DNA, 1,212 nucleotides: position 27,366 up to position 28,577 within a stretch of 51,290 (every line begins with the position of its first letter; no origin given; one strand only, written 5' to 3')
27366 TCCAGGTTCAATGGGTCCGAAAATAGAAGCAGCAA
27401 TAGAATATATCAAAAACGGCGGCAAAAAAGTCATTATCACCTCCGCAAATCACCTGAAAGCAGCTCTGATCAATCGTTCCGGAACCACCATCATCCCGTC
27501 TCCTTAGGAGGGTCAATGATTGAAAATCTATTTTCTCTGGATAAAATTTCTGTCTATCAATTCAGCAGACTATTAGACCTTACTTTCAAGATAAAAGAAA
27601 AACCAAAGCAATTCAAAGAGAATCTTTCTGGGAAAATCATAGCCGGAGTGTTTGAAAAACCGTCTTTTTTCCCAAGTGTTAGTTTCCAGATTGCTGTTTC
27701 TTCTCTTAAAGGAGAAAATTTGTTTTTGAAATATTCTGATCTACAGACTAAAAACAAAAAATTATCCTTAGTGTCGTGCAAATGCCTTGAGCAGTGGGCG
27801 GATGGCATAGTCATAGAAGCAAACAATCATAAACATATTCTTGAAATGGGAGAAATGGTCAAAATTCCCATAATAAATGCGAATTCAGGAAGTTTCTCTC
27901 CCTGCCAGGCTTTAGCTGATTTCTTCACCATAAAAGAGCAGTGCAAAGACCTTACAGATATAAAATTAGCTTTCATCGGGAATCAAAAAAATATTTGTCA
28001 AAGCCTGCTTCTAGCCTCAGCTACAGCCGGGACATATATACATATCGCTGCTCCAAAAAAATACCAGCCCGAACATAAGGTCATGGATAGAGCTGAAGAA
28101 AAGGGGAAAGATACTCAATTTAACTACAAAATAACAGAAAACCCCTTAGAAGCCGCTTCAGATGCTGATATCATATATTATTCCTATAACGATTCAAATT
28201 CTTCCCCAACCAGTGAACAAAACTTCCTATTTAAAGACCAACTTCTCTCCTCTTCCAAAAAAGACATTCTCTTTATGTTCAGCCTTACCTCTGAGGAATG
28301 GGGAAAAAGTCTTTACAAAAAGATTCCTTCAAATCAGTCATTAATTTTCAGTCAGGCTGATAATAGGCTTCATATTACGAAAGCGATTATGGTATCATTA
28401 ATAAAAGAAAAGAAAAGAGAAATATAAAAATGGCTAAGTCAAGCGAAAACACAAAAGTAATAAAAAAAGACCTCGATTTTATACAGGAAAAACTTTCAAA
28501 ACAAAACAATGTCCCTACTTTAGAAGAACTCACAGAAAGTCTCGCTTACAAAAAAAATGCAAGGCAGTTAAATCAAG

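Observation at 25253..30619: Tightly coupled four-gene operon: COG2403-type GTPase, carbamate kinase, dead transcarbamylase, Lys/Glu-rich orphan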

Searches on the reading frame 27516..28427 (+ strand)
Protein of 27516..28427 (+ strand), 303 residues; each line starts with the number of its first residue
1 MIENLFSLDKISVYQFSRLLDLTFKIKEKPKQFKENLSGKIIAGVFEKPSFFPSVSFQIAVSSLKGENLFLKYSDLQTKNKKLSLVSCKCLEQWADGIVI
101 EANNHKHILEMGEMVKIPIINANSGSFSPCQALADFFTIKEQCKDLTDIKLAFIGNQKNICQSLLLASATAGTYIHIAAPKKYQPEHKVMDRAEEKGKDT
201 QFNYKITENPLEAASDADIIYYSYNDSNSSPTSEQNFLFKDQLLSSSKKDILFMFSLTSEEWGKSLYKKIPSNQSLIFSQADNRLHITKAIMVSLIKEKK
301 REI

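Call 3: search_protein_families(library=pfam, proteins=[window:27516-28427:+], max_evalue=0.01)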
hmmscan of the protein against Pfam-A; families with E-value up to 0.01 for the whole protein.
window:27516-28427:+ (303 aa): 2 families
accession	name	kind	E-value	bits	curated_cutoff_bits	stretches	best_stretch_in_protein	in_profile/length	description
PF02729.26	OTCace_N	-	1.7e-24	87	29.9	1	4-141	2-148/148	Aspartate/ornithine carbamoyltransferase, carbamoyl-P binding domain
PF00185.30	OTCace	-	2.8e-22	79.9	29.4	1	148-294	2-156/157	Aspartate/ornithine carbamoyltransferase, Asp/Orn binding domain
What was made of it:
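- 27516..28427 (+): Pseudo-ornithine transcarbamylase (303 aa): OTC fold with all carbamoyl-phosphate and ornithine binding motifs lost. Pfam OTCace_N and OTCace (call 3).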

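Call 4: search_protein_families(library=ncbifam, proteins=[window:27516-28427:+], max_evalue=0.01)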
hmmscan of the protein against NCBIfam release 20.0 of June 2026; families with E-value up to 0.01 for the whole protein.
window:27516-28427:+ (303 aa): 13 families
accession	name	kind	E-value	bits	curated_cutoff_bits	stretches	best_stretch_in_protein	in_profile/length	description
NF001986.0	PRK00779.1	subfamily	5.3e-59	199.9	306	1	3-298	6-306/307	ornithine carbamoyltransferase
TIGR00658.1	orni_carb_tr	equivalog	1.1e-57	195.5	280.85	1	4-296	2-303/304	ornithine carbamoyltransferase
NF011380.0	PRK14805.1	equivalog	5.5e-52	176.7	421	1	3-297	2-301/302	ornithine carbamoyltransferase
TIGR04384.1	putr_carbamoyl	exception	4.9e-41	140.9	500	1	15-299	12-310/330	putrescine carbamoyltransferase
NF003286.0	PRK04284.1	subfamily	4.8e-30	104.8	515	2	11-222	15-230/332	ornithine carbamoyltransferase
NF011379.0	PRK14804.1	equivalog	1.7e-25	89.8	373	1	3-296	7-309/311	ornithine carbamoyltransferase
TIGR00670.1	asp_carb_tr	equivalog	7.1e-23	81.2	236.95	1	4-295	2-302/304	aspartate carbamoyltransferase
NF002470.0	PRK01713.1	equivalog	9.7e-23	81.1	545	1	5-222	10-231/334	ornithine carbamoyltransferase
NF002032.1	PRK00856.1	equivalog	1.6e-21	76.8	263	1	4-295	2-296/297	aspartate carbamoyltransferase catalytic subunit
NF009213.0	PRK12562.1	subfamily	1.3e-20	74.1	559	1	11-223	15-232/334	ornithine carbamoyltransferase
NF003384.0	PRK04523.1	equivalog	7.2e-18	64.7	288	1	109-297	130-334/336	N-acetylornithine carbamoyltransferase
NF006046.0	PRK08192.1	equivalog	1.2e-12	47.7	512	1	7-290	11-311/339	aspartate carbamoyltransferase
NF008853.0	PRK11891.1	equivalog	4.6e-08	32.1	560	1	7-296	93-398/430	aspartate carbamoyltransferase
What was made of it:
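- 27516..28427 (+): Below all NCBIfam cutoffs (call 4).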

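Call 11: find_homologous_proteins(query=window:27516-28427:+)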
Query window:27516-28427:+ (303 aa): 3764 proteins with E <= 0.001 among 4984 candidates; the best 120 are listed.
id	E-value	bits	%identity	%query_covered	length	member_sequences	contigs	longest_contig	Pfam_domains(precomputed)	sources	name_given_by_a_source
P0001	4.5e-187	638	97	100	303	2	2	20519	PF00185.31,PF02729.27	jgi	jgi:ornithine carbamoyltransferase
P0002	3.0e-160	550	85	100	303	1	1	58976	PF00185.31,PF02729.27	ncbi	ncbi:MAG: ornithine carbamoyltransferase [Acidobacteriota bacterium]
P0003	1.2e-159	548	82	100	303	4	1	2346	PF00185.31,PF02729.27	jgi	-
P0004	5.5e-154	529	85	96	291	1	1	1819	PF00185.31,PF02729.27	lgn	-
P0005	2.3e-133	462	70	100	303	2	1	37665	PF00185.31,PF02729.27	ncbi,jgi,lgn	-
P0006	2.6e-133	462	70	100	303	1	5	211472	PF00185.31,PF02729.27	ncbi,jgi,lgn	-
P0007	2.1e-130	452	69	100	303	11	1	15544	PF00185.31,PF02729.27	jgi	-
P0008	4.4e-129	448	69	100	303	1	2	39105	PF00185.31,PF02729.27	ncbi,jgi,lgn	jgi:ornithine carbamoyltransferase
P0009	1.5e-127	443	69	100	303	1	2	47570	PF00185.31,PF02729.27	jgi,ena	-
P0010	2.0e-127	442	67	100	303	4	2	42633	PF00185.31,PF02729.27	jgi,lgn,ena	-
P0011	4.4e-127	441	68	100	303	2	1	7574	PF00185.31,PF02729.27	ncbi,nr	ncbi:MAG TPA: hypothetical protein VFG01_02870 [Acidobacteriota bacterium]|nr:hypothetical protein [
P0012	2.8e-126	439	68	100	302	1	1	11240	PF00185.31,PF02729.27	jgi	-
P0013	1.9e-124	433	68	100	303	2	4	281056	PF00185.31,PF02729.27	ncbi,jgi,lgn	jgi:ornithine carbamoyltransferase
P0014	6.9e-107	375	62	93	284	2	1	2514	PF00185.31,PF02729.27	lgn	-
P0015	2.0e-97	344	56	99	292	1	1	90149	PF00185.31,PF02729.27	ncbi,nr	ncbi:MAG: hypothetical protein GF421_06440 [Candidatus Aminicenantes bacterium]|nr:hypothetical prot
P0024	9.6e-60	220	37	99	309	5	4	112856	PF00185.31,PF02729.27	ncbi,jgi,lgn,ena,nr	ncbi:MAG: ornithine carbamoyltransferase [Candidatus Aminicenantes bacterium]|jgi:ornithine carbamoy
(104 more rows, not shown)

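Call 13: find_encoding_contigs(protein=P0013, flank=10000, max_places=2)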
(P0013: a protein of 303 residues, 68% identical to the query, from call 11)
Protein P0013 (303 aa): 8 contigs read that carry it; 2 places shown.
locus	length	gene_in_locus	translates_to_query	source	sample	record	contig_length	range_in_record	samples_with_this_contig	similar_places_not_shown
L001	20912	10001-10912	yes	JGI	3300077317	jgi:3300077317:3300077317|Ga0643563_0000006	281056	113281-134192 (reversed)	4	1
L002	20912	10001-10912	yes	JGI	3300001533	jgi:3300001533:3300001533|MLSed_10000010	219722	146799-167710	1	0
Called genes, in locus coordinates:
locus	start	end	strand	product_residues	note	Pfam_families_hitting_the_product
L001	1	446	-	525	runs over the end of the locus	PF12072:RNase_Y_N, PF00013:KH_1, PF22891:KH_PNO1_2nd (faint), PF01966:HD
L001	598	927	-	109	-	PF05164:ZapA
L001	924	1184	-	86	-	PF06005:ZapB, PF02403:Seryl_tRNA_N (faint)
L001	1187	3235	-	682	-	PF03483:B3_4, PF03484:B5, PF17759:tRNA_synthFbeta, PF03147:FDX-ACB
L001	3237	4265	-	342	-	PF02912:Phe_tRNA-synt_N, PF01409:tRNA-synt_2d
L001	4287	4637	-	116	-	PF00453:Ribosomal_L20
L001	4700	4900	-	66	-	PF01632:Ribosomal_L35p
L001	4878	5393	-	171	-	PF05198:IF3_N, PF00707:IF3_C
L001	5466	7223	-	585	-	PF07973:tRNA_SAD, PF00587:tRNA-synt_2b, PF03129:HGTP_anticodon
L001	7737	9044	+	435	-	PF02492:cobW (faint)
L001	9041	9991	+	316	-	PF00696:AA_kinase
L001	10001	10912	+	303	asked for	PF02729:OTCace_N, PF00185:OTCace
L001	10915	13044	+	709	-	-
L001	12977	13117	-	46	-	-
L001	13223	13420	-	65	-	-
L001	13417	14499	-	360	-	PF09107:WHD_3rd_SelB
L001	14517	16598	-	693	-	PF08206:OB_RNB, PF17876:CSD2 (weak), PF00773:RNB, PF00575:S1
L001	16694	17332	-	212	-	-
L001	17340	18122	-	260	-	PF03309:Pan_kinase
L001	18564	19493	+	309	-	PF00491:Arginase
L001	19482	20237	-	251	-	PF03099:BPL_LplA_LipB, PF02237:BPL_C (weak)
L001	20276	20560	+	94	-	-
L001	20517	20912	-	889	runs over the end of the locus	PF00133:tRNA-synt_1, PF01406:tRNA-synt_1e (faint), PF09334:tRNA-synt_1g, PF13603:tRNA-synt_1_2 (weak), PF09334:tRNA-synt_1g, PF08264:Anticodon_1, PF10458:Val_tRNA-synt_C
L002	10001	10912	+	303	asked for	PF02729:OTCace_N, PF00185:OTCace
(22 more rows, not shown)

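Call 14: find_encoding_contigs(protein=P0015, flank=10000, max_places=2)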
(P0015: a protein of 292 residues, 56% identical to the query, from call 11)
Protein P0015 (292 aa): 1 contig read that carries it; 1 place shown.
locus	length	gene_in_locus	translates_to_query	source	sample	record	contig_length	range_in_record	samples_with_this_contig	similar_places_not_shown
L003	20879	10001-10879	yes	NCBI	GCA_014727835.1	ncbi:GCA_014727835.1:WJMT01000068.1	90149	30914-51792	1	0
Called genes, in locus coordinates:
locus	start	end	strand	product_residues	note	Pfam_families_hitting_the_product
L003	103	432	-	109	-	PF05164:ZapA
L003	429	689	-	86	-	PF06005:ZapB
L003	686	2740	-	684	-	PF03483:B3_4, PF03484:B5, PF17759:tRNA_synthFbeta, PF03147:FDX-ACB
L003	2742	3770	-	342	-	PF02912:Phe_tRNA-synt_N, PF01409:tRNA-synt_2d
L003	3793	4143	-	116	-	PF00453:Ribosomal_L20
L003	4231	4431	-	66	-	PF01632:Ribosomal_L35p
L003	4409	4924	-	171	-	PF05198:IF3_N, PF00707:IF3_C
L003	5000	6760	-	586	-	PF07973:tRNA_SAD, PF00587:tRNA-synt_2b, PF03129:HGTP_anticodon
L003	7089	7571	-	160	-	PF00149:Metallophos, PF12850:Metallophos_2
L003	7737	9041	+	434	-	-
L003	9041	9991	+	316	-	PF00696:AA_kinase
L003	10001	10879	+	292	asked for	PF02729:OTCace_N, PF00185:OTCace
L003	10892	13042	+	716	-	-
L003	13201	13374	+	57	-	-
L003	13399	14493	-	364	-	PF09107:WHD_3rd_SelB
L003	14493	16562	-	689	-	PF08206:OB_RNB (weak), PF17876:CSD2 (faint), PF00773:RNB, PF00575:S1 (weak)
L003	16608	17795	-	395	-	PF17170:DUF5128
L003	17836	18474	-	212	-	-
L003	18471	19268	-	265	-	PF03309:Pan_kinase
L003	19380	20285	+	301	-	PF00491:Arginase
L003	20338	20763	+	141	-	PF02082:Rrf2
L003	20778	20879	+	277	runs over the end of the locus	PF00037:Fer4, PF12797:Fer4_2 (weak), PF12837:Fer4_6, PF13237:Fer4_10, PF14697:Fer4_21 (weak), PF12838:Fer4_7 (weak), PF13187:Fer4_9 (weak), PF27217:AF_0155, +2 more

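Call 20: find_encoding_contigs(protein=P0024, flank=8000, max_places=1)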
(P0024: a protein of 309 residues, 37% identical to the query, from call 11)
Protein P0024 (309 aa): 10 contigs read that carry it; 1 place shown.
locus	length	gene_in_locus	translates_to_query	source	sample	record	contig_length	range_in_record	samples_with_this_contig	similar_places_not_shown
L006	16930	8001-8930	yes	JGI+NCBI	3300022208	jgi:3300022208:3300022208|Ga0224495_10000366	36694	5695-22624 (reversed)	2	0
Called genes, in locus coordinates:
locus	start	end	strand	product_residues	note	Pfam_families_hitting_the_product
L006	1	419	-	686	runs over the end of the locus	PF03483:B3_4, PF03484:B5, PF17759:tRNA_synthFbeta, PF03147:FDX-ACB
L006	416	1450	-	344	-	PF02912:Phe_tRNA-synt_N, PF01409:tRNA-synt_2d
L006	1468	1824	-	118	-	PF00453:Ribosomal_L20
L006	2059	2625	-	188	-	PF05198:IF3_N, PF00707:IF3_C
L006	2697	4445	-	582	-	PF07973:tRNA_SAD, PF00587:tRNA-synt_2b, PF03129:HGTP_anticodon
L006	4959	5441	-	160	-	PF00149:Metallophos, PF12850:Metallophos_2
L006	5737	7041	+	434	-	-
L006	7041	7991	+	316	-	PF00696:AA_kinase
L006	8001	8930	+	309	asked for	PF02729:OTCace_N, PF00185:OTCace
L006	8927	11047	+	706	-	-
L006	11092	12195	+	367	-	PF01266:DAO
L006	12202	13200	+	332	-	PF02423:OCD_Mu_crystall, PF01488:Shikimate_DH (faint)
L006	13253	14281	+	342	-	PF05544:Pro_racemase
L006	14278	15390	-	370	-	PF09106:WHD_2nd_SelB, PF09107:WHD_3rd_SelB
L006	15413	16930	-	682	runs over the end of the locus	PF08206:OB_RNB, PF17876:CSD2 (weak), PF00773:RNB, PF00575:S1 (weak)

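Call 83: search_protein_families(library=ncbifam, proteins=[L006:11092-12195:+, L006:12202-13200:+, L006:13253-14281:+], max_evalue=1e-8)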
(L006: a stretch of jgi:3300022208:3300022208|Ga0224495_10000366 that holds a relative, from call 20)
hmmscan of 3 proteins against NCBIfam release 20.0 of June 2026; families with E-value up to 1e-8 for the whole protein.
L006:11092-12195:+ (367 aa): 11 families
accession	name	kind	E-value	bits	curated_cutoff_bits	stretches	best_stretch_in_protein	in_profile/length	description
NF008425.0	PRK11259.1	equivalog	1.6e-38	132.7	257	1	1-356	15-376/377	N-methyl-L-tryptophan oxidase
TIGR01373.1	soxB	subfamily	3.4e-38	131.6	529.45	1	2-357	42-401/407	sarcosine oxidase subunit beta family protein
TIGR01377.1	soxA_mon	subfamily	5.1e-34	117.7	479.65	2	1-214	11-221/381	amino oxidase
TIGR02352.1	thiamin_ThiO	equivalog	1.7e-27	96.4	250.8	1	2-324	10-333/351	glycine oxidase ThiO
NF001933.0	PRK00711.1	subfamily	2.7e-26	92.6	383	1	49-360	111-421/429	D-amino acid dehydrogenase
TIGR03377.1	glycerol3P_GlpA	equivalog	7.3e-17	61.1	552.8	1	10-210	19-221/530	anaerobic glycerol-3-phosphate dehydrogenase subunit GlpA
NF008726.1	PRK11728.1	equivalog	1.9e-14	53.3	299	1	1-215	11-226/389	L-2-hydroxyglutarate oxidase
NF008313.0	PRK11101.1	equivalog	7.5e-12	44.6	425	1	10-210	28-230/548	anaerobic glycerol-3-phosphate dehydrogenase subunit A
TIGR03364.1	HpnW_proposed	hypoth_equivalog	4e-10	39.3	285.1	0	1-190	11-194/365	TIGR03364 family FAD-dependent oxidoreductase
NF033460.1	glycerol3P_ox_II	equivalog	4e-09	36.1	460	1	1-203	12-218/361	type 2 glycerol-3-phosphate oxidase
TIGR03197.1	MnmC_Cterm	equivalog_domain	8.5e-09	35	174.2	0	2-313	11-322/400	FAD-dependent 5-carboxymethylaminomethyl-2-thiouridine(34) oxidoreductase MnmC1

L006:12202-13200:+ (332 aa): 13 families
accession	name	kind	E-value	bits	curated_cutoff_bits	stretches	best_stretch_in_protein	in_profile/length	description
NF006379.0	PRK08618.1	equivalog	1.9e-117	392.2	417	1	6-330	2-324/326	ornithine cyclodeaminase family protein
TIGR02371.1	ala_DH_arch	equivalog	2.3e-82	276.7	409.15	1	7-323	4-315/325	alanine dehydrogenase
NF004793.0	PRK06141.1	equivalog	6.1e-81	271.8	322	1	6-322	2-312/314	bifunctional Delta(1)-pyrroline-2-carboxylate/Delta(1)-piperideine-2-carboxylate reductase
NF006141.0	PRK08291.1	equivalog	6.7e-67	225.8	408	1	4-330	3-328/330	cyclodeaminase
TIGR02992.1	ectoine_eutC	equivalog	1.1e-61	208.7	471.65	1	6-329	2-324/326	ectoine utilization protein EutC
NF005603.0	PRK07340.1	equivalog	6.8e-57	193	266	1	3-321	2-303/307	delta(1)-pyrroline-2-carboxylate reductase family protein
NF005296.0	PRK06823.1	equivalog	9.1e-52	176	438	1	6-321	2-313/315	ornithine cyclodeaminase family protein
NF045643.1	ImmsucRedBhcD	equivalog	2.9e-51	174.7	500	1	7-324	3-313/321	iminosuccinate reductase BhcD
TIGR03944.1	dehyd_SbnB_fam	equivalog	2.9e-48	164.6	326.9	1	6-328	2-322/327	2,3-diaminopropionate biosynthesis protein SbnB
NF045512.1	PyrPipCarbRedLhpI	equivalog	4.3e-46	157.4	400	1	10-318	5-294/298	bifunctional Delta(1)-pyrroline-2-carboxylate/Delta(1)-piperideine-2-carboxylate reductase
NF005762.1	PRK07589.1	equivalog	1.2e-43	149.3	350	1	49-330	48-318/334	ornithine cyclodeaminase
NF005011.0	PRK06407.1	subfamily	2.4e-32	112.4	337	1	8-320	5-298/302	ornithine cyclodeaminase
NF004848.0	PRK06199.1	subfamily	1.5e-31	109.9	362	1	55-327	78-367/379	tyramine oxidase subunit B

L006:13253-14281:+ (342 aa): 6 families
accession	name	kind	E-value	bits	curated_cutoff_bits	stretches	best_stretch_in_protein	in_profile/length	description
NF045511.1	TransHydProDhtase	equivalog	4.1e-114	381.2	540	1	13-342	6-335/335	trans-3-hydroxy-L-proline dehydratase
NF010576.0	PRK13969.1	equivalog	3.8e-104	348.2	556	1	13-341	6-334/335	proline racemase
NF010578.0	PRK13971.1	equivalog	2.9e-86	289.6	376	1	15-341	7-332/333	4-hydroxyproline epimerase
NF047722.1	T3LHypDht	equivalog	1.1e-68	231.8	550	1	13-339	6-333/341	trans-3-hydroxy-L-proline dehydratase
NF052296.1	HdxProlEpimProt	equivalog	3.9e-55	187.4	450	1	15-338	2-307/309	4-hydroxyproline epimerase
NF010577.0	PRK13970.1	equivalog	4.1e-41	141.3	442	1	14-339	5-309/311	4-hydroxyproline epimerase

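Call 90: search_solved_structures(query=window:27516-28427:+, max_evalue=1e-20, show_alignments=1)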
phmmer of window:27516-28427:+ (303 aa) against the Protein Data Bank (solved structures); distinct sequences matched with E-value up to 1e-20: 20.
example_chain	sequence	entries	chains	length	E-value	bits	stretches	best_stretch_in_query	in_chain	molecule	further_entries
4nf2_A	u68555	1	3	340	3.2e-43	151.2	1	4-298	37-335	Ornithine carbamoyltransferase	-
4ep1_A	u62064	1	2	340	7.9e-43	150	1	4-298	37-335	Ornithine carbamoyltransferase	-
1a1s_A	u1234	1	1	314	5.3e-42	147.3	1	23-293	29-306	ORNITHINE CARBAMOYLTRANSFERASE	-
1pvv_A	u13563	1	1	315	5.3e-42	147.2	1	23-293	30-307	Ornithine carbamoyltransferase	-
3tpf_A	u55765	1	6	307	1.1e-32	116.7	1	18-302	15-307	Ornithine carbamoyltransferase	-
3gd5_A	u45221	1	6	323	4.1e-32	114.8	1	4-296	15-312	Ornithine carbamoyltransferase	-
2ef0_A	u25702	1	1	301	8.1e-31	110.6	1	15-297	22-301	Ornithine carbamoyltransferase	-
4oh7_A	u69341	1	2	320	2.1e-30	109.2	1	26-297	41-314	Ornithine carbamoyltransferase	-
2i6u_A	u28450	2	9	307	8.9e-30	107.1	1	8-297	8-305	Ornithine carbamoyltransferase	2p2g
7nnf_A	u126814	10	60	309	9e-30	107.1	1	8-297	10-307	Ornithine carbamoyltransferase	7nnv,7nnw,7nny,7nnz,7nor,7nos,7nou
1vlv_A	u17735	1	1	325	2e-29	106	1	9-295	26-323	Ornithine carbamoyltransferase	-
1c9y_A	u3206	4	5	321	3e-27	98.9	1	17-298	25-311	ORNITHINE CARBAMOYLTRANSFERASE | ORNITHINE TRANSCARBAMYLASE | PROTEIN (ORNITHINE TRANSCARBAMOYLASE)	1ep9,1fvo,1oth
1fb5_A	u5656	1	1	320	4.8e-27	98.2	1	17-298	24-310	ORNITHINE TRANSCARBAMOYLASE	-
8qeu_A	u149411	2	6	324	2.7e-26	95.7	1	6-296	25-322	Ornithine transcarbamylase, chloroplastic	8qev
7x99_A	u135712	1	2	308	6.2e-26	94.5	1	34-299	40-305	ornithine carbamoyltransferase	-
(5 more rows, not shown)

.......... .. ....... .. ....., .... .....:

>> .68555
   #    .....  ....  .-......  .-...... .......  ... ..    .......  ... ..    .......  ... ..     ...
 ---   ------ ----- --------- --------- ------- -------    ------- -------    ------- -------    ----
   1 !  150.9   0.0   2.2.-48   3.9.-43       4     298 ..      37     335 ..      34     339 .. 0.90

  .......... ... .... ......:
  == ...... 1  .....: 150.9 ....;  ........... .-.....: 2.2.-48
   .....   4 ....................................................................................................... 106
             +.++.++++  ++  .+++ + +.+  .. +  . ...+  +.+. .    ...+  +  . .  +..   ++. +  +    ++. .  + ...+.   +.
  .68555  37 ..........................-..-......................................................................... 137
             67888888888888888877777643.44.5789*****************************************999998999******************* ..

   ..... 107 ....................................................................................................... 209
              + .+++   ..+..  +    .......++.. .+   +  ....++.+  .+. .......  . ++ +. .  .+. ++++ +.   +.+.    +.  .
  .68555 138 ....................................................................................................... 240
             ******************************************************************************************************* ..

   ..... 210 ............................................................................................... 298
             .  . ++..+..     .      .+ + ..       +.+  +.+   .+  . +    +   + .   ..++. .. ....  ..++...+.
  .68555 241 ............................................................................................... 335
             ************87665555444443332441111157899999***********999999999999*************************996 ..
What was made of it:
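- On Ornithine carbamoyltransferase (argF/arcB): Closest PDB sequences are OTCs 4nf2 and 1a1s (call 90).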
